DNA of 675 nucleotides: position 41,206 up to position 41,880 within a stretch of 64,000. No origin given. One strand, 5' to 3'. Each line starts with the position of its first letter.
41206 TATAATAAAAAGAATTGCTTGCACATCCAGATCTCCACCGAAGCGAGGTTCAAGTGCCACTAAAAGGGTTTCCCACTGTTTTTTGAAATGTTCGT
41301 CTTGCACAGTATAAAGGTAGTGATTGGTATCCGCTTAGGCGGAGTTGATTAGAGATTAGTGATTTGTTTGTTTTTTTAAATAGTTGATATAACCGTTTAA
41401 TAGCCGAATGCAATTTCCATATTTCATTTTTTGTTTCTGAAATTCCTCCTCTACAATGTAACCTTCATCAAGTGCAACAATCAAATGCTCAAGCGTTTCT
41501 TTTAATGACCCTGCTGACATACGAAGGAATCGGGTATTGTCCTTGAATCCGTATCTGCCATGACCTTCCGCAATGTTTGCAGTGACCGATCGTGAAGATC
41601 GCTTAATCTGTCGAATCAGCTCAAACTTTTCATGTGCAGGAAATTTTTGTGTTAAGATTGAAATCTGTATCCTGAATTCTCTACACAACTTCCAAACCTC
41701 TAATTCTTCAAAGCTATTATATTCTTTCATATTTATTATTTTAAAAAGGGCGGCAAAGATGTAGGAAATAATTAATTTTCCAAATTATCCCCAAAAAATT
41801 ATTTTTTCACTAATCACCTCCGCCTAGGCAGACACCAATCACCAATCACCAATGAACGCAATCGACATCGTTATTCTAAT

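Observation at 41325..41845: Four-helix-bundle (Avd-like) gene bracketed by inverted copies of the GC-rich element: possible mobile cassette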

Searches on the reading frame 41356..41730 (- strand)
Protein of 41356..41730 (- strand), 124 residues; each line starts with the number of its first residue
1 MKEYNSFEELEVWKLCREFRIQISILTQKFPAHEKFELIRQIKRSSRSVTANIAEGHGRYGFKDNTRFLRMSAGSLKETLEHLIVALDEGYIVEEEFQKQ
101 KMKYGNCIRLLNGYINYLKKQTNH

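Call 7: search_protein_families(library=pfam, proteins=[window:41356-41730:-], max_evalue=0.01)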
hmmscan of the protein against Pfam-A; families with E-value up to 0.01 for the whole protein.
window:41356-41730:- (124 aa): 1 family
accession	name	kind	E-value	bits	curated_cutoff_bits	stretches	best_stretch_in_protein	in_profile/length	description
PF05635.17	23S_rRNA_IVP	-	2e-31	108.8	33.8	1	8-113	1-106/106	23S rRNA-intervening sequence protein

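Call 8: search_protein_families(library=ncbifam, proteins=[window:41356-41730:-], max_evalue=0.01)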
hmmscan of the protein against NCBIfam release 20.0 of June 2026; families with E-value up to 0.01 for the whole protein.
window:41356-41730:- (124 aa): 3 families
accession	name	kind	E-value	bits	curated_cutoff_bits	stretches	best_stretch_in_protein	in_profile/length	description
TIGR02436.1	TIGR02436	subfamily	9.5e-30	103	24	1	12-119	1-109/109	four helix bundle protein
NF008911.0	PRK12275.1-2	subfamily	1.2e-22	80.6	137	1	5-120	2-117/118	hypothetical protein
NF008912.0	PRK12275.1-6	subfamily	5.9e-20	71.5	124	1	6-122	2-115/117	hypothetical protein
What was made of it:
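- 41356..41730 (-): Four-helix-bundle gene, 124 aa, pI 9.25. This is the cargo of the cassette. Matches PF05635 at 2e-31 and TIGR02436 at 9.5e-30 (calls 7, 8).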

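Call 10: find_encoding_contigs(protein=window:41356-41730:-, flank=6000, max_places=10)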
Protein window:41356-41730:- (124 aa): 1 contig read that carries it; 1 place shown.
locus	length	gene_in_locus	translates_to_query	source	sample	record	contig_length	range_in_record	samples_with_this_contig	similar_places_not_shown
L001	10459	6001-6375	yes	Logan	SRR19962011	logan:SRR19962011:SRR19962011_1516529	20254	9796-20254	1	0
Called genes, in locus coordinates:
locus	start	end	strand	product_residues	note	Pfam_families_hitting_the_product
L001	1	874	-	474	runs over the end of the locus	PF04468:PSP1, PF28472:PSP1_3rd, PF28473:YaaT_C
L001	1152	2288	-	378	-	PF13177:DNA_pol3_delta2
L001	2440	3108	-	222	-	PF07853:DUF1648, PF13630:SdpI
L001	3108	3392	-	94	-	PF12802:MarR_2 (weak), PF12840:HTH_20, PF01022:HTH_5, PF21476:PF0610-like_N (weak)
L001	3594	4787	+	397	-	PF00162:PGK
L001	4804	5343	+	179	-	-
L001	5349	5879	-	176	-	PF02674:Colicin_V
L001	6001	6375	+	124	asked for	PF05635:23S_rRNA_IVP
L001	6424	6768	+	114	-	-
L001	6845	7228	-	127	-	PF02369:Big_1 (weak), PF13620:CarboxypepD_reg (weak)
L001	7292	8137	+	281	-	PF00160:Pro_isomerase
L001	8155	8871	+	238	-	-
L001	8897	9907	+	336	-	PF02912:Phe_tRNA-synt_N, PF01409:tRNA-synt_2d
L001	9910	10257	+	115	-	PF14561:TPR_20 (faint), PF13428:TPR_14 (faint), PF07719:TPR_2 (faint), PF13181:TPR_8 (faint), PF14559:TPR_19 (faint), PF13432:TPR_16 (weak)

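Call 12: find_homologous_proteins(query=window:41356-41730:-, max_evalue=0.00001)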
Query window:41356-41730:- (124 aa): 2518 proteins with E <= 0.00001 among 2530 candidates; the best 120 are listed.
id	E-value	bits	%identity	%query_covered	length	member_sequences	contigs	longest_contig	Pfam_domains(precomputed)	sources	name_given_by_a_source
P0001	3.3e-76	271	100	100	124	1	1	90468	PF05635.18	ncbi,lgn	-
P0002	2.0e-59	217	82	98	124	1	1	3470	PF05635.18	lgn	-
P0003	4.5e-58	213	79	99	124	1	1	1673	PF05635.18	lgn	-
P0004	4.3e-55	203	74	99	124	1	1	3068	PF05635.18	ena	-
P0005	6.1e-52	193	73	96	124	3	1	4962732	PF05635.18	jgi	jgi:four helix bundle protein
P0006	1.6e-50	188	72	99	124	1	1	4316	PF05635.18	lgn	-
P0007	7.4e-45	170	64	98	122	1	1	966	PF05635.18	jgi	jgi:four helix bundle protein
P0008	2.0e-44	169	61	100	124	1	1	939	PF05635.18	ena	-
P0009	1.5e-43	166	74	84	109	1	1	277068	PF05635.18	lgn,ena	-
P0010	1.7e-43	166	64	98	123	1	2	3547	PF05635.18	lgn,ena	-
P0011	3.3e-43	165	70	89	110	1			PF05635.18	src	-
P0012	4.7e-43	164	61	98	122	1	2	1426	PF05635.18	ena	-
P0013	2.3e-42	162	62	98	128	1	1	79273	PF05635.18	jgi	jgi:four helix bundle protein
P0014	1.8e-40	156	60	98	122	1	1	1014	PF05635.18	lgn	-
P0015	7.6e-40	154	60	94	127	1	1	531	PF05635.18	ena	-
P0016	7.7e-40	154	61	95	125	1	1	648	PF05635.18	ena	-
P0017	2.8e-39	152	58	95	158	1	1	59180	PF05635.18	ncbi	-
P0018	3.2e-39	152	62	95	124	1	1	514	PF05635.18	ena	-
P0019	3.5e-39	152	62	94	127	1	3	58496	PF05635.18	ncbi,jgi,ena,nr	ncbi:MAG: hypothetical protein H6Q19_2213 [Bacteroidetes bacterium]|nr:hypothetical protein [Bactero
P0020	5.2e-39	151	61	97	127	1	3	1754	PF05635.18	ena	-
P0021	5.3e-39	151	60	98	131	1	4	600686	PF05635.18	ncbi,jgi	ncbi:MAG: hypothetical protein RJA07_984 [Bacteroidota bacterium]|jgi:four helix bundle protein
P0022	5.7e-39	151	61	96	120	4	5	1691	PF05635.18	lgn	-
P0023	8.1e-39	151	59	97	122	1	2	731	PF05635.18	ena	-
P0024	8.4e-39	151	62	95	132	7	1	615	PF05635.18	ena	-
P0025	8.6e-39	151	59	94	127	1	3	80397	PF05635.18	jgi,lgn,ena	-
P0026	8.9e-39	151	57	95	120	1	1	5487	PF05635.18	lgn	-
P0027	9.3e-39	151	61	96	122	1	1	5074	PF05635.18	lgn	-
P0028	1.8e-38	150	60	96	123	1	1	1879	PF05635.18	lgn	-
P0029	2.2e-38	149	59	94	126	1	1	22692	PF05635.18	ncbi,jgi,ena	ncbi:MAG: four helix bundle protein [Paludibacter sp.]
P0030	2.4e-38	149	59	94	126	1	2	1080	PF05635.18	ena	-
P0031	2.7e-38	149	61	96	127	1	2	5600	PF05635.18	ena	-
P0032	2.8e-38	149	61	96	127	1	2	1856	PF05635.18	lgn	-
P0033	2.9e-38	149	62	95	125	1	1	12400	PF05635.18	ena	-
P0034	3.7e-38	149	61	96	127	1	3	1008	PF05635.18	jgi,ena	-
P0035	3.7e-38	149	61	96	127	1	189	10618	PF05635.18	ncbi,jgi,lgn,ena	-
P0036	3.8e-38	149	61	96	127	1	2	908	PF05635.18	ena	-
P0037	4.3e-38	148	59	94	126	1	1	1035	PF05635.18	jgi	jgi:four helix bundle protein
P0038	4.7e-38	148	61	94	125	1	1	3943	PF05635.18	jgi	jgi:four helix bundle protein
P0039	5.2e-38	148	59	97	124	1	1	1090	PF05635.18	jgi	-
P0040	6.2e-38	148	57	100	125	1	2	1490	PF05635.18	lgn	-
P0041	6.3e-38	148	60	96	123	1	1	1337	PF05635.18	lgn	-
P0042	6.5e-38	148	72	78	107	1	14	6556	PF05635.18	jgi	jgi:four helix bundle protein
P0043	7.3e-38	148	61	94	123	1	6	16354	PF05635.18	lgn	-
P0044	7.5e-38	148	60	94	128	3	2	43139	PF05635.18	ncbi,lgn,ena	-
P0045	7.5e-38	148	61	96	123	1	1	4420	PF05635.18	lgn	-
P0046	7.8e-38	148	59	95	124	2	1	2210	PF05635.18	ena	-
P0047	9.3e-38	147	57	96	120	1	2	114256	PF05635.18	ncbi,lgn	-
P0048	9.8e-38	147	60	96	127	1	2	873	PF05635.18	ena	-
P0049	1.1e-37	147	59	98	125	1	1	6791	PF05635.18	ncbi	ncbi:MAG: four helix bundle protein [Bacteroidota bacterium]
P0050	1.1e-37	147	59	94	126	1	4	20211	PF05635.18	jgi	jgi:four helix bundle protein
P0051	1.1e-37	147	59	94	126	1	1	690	PF05635.18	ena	-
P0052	1.2e-37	147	56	100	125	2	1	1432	PF05635.18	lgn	-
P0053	1.2e-37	147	60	94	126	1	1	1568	PF05635.18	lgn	-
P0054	1.4e-37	147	59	98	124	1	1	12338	PF05635.18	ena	-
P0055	1.4e-37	147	61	96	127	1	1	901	PF05635.18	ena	-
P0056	1.5e-37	147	60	94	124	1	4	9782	PF05635.18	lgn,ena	-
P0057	1.5e-37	147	60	92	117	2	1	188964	PF05635.18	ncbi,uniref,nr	ncbi:four helix bundle protein [Mucilaginibacter sp. ZB1P21]|uniref:Four helix bundle protein n=2 Ta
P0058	1.6e-37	147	60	96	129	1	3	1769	PF05635.18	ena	-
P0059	1.6e-37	147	59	94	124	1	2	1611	PF05635.18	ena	-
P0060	1.7e-37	146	60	94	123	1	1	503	PF05635.18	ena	-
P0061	2.0e-37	146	60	94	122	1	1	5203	PF05635.18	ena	-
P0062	2.2e-37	146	56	96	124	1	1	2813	PF05635.18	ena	-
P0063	2.3e-37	146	59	94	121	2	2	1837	PF05635.18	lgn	-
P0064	2.5e-37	146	58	94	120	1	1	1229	PF05635.18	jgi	jgi:four helix bundle protein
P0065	2.8e-37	146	57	96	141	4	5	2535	PF05635.18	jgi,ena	-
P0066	2.9e-37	146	56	96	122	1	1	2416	PF05635.18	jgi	jgi:four helix bundle protein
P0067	2.9e-37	146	60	96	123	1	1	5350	PF05635.18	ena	-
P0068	3.0e-37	146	58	94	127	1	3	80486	PF05635.18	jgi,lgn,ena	-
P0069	3.5e-37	145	60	93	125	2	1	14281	PF05635.18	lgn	-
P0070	3.6e-37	145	60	96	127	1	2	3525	PF05635.18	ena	-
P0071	4.0e-37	145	56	94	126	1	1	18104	PF05635.18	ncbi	-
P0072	4.1e-37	145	64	95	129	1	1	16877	PF05635.18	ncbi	-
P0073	4.1e-37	145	58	96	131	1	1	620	PF05635.18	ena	-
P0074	4.1e-37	145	59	96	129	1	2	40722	PF05635.18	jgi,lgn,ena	-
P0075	4.1e-37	145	60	96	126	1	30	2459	PF05635.18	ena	-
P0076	4.3e-37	145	58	96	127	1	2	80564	PF05635.18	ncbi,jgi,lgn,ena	-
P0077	4.5e-37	145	59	94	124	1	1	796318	PF05635.18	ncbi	-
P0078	4.6e-37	145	58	94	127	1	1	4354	PF05635.18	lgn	-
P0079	4.7e-37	145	58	98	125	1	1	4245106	PF05635.18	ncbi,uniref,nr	ncbi:four helix bundle protein [Gillisia sp. Hel_I_86]|uniref:four helix bundle protein n=1 Tax=Gill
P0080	4.9e-37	145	59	100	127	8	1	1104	PF05635.18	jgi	jgi:four helix bundle protein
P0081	5.5e-37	145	56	94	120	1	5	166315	PF05635.18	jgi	jgi:four helix bundle protein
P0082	5.9e-37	145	57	94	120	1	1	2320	PF05635.18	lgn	-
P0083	6.0e-37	145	62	93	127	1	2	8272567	PF05635.18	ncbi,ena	-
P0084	6.6e-37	145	58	95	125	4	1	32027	PF05635.18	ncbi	-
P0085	7.0e-37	144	59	95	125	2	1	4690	PF05635.18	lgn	-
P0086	7.4e-37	144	57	94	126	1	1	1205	PF05635.18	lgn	-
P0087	7.5e-37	144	58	95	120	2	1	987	PF05635.18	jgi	jgi:four helix bundle protein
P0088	8.0e-37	144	60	94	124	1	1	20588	PF05635.18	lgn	-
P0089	8.2e-37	144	56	95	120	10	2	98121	PF05635.18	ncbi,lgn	-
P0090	8.9e-37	144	57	97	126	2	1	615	PF05635.18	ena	-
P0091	9.2e-37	144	54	100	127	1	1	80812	PF05635.18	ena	-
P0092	9.5e-37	144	59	96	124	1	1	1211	PF05635.18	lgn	-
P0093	9.5e-37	144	60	97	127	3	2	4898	PF05635.18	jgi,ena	-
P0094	9.6e-37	144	59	94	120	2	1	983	PF05635.18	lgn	-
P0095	1.0e-36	144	62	93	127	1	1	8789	PF05635.18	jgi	jgi:four helix bundle protein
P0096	1.0e-36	144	60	94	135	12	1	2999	PF05635.18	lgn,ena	-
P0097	1.1e-36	144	55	96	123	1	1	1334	PF05635.18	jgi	jgi:four helix bundle protein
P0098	1.1e-36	144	57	94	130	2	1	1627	PF05635.18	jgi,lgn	-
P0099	1.2e-36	144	59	93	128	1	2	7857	PF05635.18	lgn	-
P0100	1.3e-36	144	54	94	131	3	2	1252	PF05635.18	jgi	-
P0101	1.4e-36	144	57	96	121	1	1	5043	PF05635.18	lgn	-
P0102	1.4e-36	144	60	93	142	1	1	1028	PF05635.18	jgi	-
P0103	1.5e-36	143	60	90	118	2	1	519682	PF05635.18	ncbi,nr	ncbi:MAG: four helix bundle protein [Paludibacter sp.]|nr:four helix bundle protein [Paludibacter sp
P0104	1.5e-36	143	60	93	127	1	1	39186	PF05635.18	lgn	-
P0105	1.6e-36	143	61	93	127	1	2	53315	PF05635.18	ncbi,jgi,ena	-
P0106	1.6e-36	143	58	96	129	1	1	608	PF05635.18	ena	-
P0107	1.6e-36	143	59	98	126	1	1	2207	PF05635.18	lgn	-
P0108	1.6e-36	143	60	94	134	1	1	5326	PF05635.18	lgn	-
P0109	1.7e-36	143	57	97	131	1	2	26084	PF05635.18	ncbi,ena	-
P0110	1.7e-36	143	56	97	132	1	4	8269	PF05635.18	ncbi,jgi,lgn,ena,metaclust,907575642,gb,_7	metaclust:\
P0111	1.7e-36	143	56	97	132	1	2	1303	PF05635.18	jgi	-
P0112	1.7e-36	143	58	97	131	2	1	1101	PF05635.18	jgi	-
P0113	2.1e-36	143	59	95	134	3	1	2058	PF05635.18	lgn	-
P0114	2.2e-36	143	58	95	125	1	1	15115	PF05635.18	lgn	-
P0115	2.6e-36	143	59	94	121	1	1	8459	PF05635.18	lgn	-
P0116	2.7e-36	143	57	96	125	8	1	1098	PF05635.18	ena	-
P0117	2.9e-36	143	60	93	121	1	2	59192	PF05635.18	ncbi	ncbi:MAG: four helix bundle protein [Bacteroidales bacterium]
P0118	2.9e-36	142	58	94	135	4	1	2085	PF05635.18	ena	-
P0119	3.1e-36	142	57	94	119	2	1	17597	PF05635.18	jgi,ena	-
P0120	3.1e-36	142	57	94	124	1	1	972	PF05635.18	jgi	jgi:four helix bundle protein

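Call 17: find_related_loci(query=window:41356-41730:-, collection=genome_contigs, flank=3000)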
Query window:41356-41730:- (124 aa) in genome_contigs; peptide patterns used: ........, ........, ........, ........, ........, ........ (x = any residue, [..] = any of these).
202 stretches matched a pattern; 120 encode a relative of the query (tblastn E <= 1e-3); the best 80 are kept; 80 distinct loci.
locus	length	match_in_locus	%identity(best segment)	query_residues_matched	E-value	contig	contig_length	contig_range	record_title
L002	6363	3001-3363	64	1-121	3e-49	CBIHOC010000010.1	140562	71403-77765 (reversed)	MAG TPA_asm: uncultured Chryseobacterium sp. isolate SRR18156182_binner12_Refined_23 genome assembly, contig: ERZ2733683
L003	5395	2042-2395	59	4-121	2e-45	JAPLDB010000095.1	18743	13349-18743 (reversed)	MAG: Bacteroidetes bacterium isolate LacPavin_0818_WC50_MAG_42_11 LacPavin_0818_WC50_scaffold_1029184, whole genome shot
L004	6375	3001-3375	58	2-120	4e-45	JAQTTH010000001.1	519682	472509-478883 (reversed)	MAG: Paludibacter sp. isolate STB_36 NODE_26_length_519682_cov_7.499953_Sandtown_B, whole genome shotgun sequence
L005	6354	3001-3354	58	4-121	3e-45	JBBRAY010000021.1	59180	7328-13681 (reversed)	MAG: Bacteroidia bacterium isolate Co_metawrap_2317 Cmw_2317_k141_2915524_length_59180_cov_10.0000, whole genome shotgun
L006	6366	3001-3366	57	2-123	1e-43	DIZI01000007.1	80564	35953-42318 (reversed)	MAG TPA_asm: Paludibacter sp. UBA6032 UBA6032_contig_176, whole genome shotgun sequence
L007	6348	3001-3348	57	2-117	4e-43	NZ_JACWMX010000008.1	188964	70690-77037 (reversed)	Mucilaginibacter glaciei strain ZB1P21 NODE_8_length_188964_cov_95.268159, whole genome shotgun sequence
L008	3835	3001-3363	59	4-124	3e-43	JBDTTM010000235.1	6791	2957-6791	MAG: Bacteroidota bacterium isolate cluster3_bin.296 NODE_58299_length_6791_cov_6.850950, whole genome shotgun sequence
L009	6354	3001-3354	56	5-122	3e-43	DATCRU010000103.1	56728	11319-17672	MAG TPA_asm: Mucilaginibacter sp. isolate SMAG_U7287 k141_77232, whole genome shotgun sequence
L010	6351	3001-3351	61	5-121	3e-43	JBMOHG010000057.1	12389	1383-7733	MAG: Paludibacter sp. isolate Deming_bin.34 contig15028, whole genome shotgun sequence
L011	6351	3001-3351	59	5-121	8e-43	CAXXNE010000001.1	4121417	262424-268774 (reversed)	MAG: uncultured Paludibacter sp. isolate c6dfa319-ced9-4a11-90c0-3e1197362bd4 genome assembly, contig: contig_1, whole g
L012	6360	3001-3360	57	5-124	1e-42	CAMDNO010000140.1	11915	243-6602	MAG: Porphyromonas cangingivalis isolate MiH-14oct19-69 genome assembly, contig: MiH-14oct19-C11305, whole genome shotgu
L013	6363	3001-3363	56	1-121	1e-42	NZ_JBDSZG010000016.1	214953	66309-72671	MAG: Mucilaginibacter sp. isolate cluster1_bin.80 k127_10310888, whole genome shotgun sequence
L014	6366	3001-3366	58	1-121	1e-42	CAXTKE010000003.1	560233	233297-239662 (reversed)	MAG TPA_asm: uncultured Spirosoma sp. isolate public_SRR11456921_metawrap_bin.7 genome assembly, contig: public_SRR11456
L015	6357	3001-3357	56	5-123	1e-42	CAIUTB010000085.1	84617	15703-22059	MAG: uncultured Bacteroidales bacterium isolate AM-2014_bin-1918 genome assembly, contig: bin-1918:085/170, whole genome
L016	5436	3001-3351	57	5-121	4e-42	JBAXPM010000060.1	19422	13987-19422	MAG: Paludibacter sp. isolate ELA531 MAG531_60, whole genome shotgun sequence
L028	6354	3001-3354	57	4-120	2e-40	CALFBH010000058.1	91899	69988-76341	MAG: uncultured Saprospiraceae bacterium isolate H3_Bin_Bin_187_1 genome assembly, contig: c_000000168330, whole genome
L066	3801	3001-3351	54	4-119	7e-37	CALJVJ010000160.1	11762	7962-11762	MAG: uncultured Saprospiraceae bacterium isolate H3_Bin_Bin_212_1_1 genome assembly, contig: c_000000500551, whole genom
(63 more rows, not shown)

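Call 30: find_encoding_contigs(protein=P0002, flank=3000, max_places=3)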
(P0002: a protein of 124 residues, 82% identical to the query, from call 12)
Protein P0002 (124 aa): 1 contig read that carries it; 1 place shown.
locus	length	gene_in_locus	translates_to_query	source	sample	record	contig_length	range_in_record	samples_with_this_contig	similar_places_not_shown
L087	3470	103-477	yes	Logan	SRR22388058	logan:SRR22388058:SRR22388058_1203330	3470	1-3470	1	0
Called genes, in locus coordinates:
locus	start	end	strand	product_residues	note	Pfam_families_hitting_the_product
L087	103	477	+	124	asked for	PF05635:23S_rRNA_IVP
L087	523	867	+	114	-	-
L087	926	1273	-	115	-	PF17789:MG4 (weak), PF13620:CarboxypepD_reg (weak)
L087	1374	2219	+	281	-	PF00160:Pro_isomerase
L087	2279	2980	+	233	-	-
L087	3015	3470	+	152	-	?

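Call 31: find_encoding_contigs(protein=P0005, flank=4000, max_places=3)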
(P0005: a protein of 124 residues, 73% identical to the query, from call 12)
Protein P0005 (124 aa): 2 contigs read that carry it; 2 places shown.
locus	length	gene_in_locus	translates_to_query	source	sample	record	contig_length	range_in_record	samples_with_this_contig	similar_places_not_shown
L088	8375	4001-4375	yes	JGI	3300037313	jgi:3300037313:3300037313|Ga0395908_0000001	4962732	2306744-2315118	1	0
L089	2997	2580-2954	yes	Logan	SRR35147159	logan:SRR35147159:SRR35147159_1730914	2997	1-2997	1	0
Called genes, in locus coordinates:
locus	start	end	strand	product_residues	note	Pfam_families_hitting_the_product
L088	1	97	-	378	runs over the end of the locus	PF13177:DNA_pol3_delta2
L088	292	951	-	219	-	PF07853:DUF1648, PF13630:SdpI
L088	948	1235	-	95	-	PF12802:MarR_2 (weak), PF12840:HTH_20, PF01022:HTH_5, PF08279:HTH_11 (faint), PF21476:PF0610-like_N (weak)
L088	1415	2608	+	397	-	PF00162:PGK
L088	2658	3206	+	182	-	-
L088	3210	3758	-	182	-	PF02674:Colicin_V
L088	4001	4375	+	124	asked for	PF05635:23S_rRNA_IVP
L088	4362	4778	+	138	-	-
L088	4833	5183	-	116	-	PF02369:Big_1 (weak), PF13620:CarboxypepD_reg (weak)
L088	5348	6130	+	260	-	PF00160:Pro_isomerase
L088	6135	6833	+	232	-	-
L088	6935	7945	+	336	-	PF02912:Phe_tRNA-synt_N, PF01409:tRNA-synt_2d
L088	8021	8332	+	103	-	PF07719:TPR_2 (faint), PF13428:TPR_14 (faint), PF24575:TPR_Slam (faint), PF14559:TPR_19 (weak)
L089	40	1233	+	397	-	PF00162:PGK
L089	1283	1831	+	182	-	-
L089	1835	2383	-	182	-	PF02674:Colicin_V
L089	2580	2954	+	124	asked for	PF05635:23S_rRNA_IVP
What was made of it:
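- On Diversity-generating retroelement: Pfam assignments of all called genes within 6 kb in L001 and L088 include no RVT family (calls 10, 31).
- Checked: No reverse transcriptase is among the called genes within 6 kb (calls 10, 31).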

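Call 32: find_encoding_contigs(protein=P0009, flank=4000, max_places=3)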
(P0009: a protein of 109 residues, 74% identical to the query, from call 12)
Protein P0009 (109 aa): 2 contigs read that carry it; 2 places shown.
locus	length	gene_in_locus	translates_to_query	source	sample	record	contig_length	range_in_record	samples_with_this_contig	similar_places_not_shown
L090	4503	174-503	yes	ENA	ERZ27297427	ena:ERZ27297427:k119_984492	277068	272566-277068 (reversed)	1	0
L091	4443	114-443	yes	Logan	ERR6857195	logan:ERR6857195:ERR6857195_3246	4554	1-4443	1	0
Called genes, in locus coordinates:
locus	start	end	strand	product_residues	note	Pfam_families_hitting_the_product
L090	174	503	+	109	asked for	PF05635:23S_rRNA_IVP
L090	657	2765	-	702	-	PF28559:TPR_SusR (faint), PF13424:TPR_12 (weak), PF14938:SNAP (weak), PF13424:TPR_12, PF14938:SNAP (weak), PF00515:TPR_1 (weak), PF13424:TPR_12, PF07228:SpoIIE, +13 more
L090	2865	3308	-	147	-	-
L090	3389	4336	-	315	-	PF01259:SAICAR_synt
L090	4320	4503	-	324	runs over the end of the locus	PF02562:PhoH, PF13245:AAA_19, PF13604:AAA_30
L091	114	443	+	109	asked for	PF05635:23S_rRNA_IVP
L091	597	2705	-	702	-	PF28559:TPR_SusR (faint), PF13424:TPR_12 (weak), PF14938:SNAP (weak), PF13424:TPR_12, PF14938:SNAP (weak), PF00515:TPR_1 (weak), PF13424:TPR_12, PF07228:SpoIIE, +13 more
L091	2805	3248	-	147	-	-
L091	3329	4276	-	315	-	PF01259:SAICAR_synt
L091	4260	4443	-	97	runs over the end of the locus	?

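Call 46: search_solved_structures(query=window:41356-41730:-, max_evalue=0.001)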
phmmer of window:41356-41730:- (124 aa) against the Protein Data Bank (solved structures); distinct sequences matched with E-value up to 0.001: 1.
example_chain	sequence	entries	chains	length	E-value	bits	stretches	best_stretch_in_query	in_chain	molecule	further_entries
2gsc_A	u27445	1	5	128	9.4e-12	48.9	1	7-119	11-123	Putative uncharacterized protein XCC0516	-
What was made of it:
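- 41356..41730 (-): Nearest PDB entry is 2GSC at E = 9e-12 (call 46).
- On PF05635 / TIGR02436 four-helix-bundle protein: 2GSC_A (XCC0516) at E = 9.4e-12 over residues 7-119 (call 46).
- Checked: Its nearest solved structure is 2GSC, Xanthomonas XCC0516, at E = 9e-12 (call 46).
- Identity of the protein: calls 7, 8, 46.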
